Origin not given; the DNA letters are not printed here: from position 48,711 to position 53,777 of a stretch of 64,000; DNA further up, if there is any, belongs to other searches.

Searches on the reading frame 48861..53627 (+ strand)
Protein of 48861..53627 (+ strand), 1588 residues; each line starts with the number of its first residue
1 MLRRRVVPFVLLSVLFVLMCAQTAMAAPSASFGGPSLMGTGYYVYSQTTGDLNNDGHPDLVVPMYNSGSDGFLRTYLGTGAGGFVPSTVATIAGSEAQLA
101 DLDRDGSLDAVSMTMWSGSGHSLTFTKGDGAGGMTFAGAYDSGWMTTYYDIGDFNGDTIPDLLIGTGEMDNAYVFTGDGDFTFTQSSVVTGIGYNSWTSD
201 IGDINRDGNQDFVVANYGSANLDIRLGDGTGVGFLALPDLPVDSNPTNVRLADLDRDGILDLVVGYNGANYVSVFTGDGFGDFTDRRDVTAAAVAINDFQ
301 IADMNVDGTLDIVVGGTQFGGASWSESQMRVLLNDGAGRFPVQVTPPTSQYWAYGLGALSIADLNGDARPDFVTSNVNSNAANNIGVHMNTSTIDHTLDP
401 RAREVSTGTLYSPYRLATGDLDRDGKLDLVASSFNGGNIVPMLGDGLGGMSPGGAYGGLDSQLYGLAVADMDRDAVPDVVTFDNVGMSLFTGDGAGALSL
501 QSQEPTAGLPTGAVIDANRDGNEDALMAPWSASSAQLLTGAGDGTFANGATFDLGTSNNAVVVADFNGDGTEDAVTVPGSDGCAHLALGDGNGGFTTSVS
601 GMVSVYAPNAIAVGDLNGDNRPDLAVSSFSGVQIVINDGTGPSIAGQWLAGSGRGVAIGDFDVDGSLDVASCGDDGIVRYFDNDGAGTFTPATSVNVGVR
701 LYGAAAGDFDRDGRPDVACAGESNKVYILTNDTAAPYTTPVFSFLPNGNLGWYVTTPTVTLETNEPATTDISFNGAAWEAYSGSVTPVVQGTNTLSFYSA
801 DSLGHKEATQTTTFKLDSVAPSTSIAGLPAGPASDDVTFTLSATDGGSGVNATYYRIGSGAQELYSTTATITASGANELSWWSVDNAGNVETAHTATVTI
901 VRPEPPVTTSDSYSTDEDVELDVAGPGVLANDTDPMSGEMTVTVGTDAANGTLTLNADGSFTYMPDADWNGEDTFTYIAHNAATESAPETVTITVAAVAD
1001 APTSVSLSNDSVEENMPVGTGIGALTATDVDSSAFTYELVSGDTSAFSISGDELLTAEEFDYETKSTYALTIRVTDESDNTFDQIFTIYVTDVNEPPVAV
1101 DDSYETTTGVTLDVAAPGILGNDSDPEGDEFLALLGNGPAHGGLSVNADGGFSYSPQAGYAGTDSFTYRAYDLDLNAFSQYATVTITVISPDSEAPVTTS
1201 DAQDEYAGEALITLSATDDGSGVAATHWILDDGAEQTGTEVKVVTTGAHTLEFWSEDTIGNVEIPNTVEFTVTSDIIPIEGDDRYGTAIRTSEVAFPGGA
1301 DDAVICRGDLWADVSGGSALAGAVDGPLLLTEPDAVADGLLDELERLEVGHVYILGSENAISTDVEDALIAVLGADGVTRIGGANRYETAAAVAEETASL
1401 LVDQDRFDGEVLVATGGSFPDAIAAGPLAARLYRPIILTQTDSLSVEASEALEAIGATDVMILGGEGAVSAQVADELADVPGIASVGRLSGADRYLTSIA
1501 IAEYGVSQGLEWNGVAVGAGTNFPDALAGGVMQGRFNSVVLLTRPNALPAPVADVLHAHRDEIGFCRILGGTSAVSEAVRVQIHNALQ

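Call 9: search_protein_families(library=pfam, proteins=[window:48861-53627:+])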
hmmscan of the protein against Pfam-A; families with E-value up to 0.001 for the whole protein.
window:48861-53627:+ (1588 aa): 8 families
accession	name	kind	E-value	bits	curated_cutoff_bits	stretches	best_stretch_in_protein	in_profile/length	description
PF13517.12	FG-GAP_3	-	2.7e-58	194.8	26.9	10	660-718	1-60/61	FG-GAP-like repeat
PF04122.17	CW_binding_2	-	1.3e-48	163.9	24.9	3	1380-1473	1-72/73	Cell wall binding domain 2 (CWB2)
PF17803.7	Cadherin_4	-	7.9e-32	110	25.1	3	895-963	2-71/71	Bacterial cadherin-like domain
PF17963.7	Big_9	-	3.3e-31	108.5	23.6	2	1094-1187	1-89/89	Bacterial Ig domain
PF01839.29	FG-GAP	-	1.3e-26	92.4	22.1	1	608-627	2-21/37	FG-GAP repeat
PF17892.7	Cadherin_5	-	2.4e-22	79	26.5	2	905-995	4-97/98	Cadherin-like domain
PF00028.23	Cadherin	-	9.9e-10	39.1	28.8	1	1011-1081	4-81/93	Cadherin domain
PF16743.10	PliI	-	0.00012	22.2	27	0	50-74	65-89/123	Periplasmic lysozyme inhibitor of I-type lysozyme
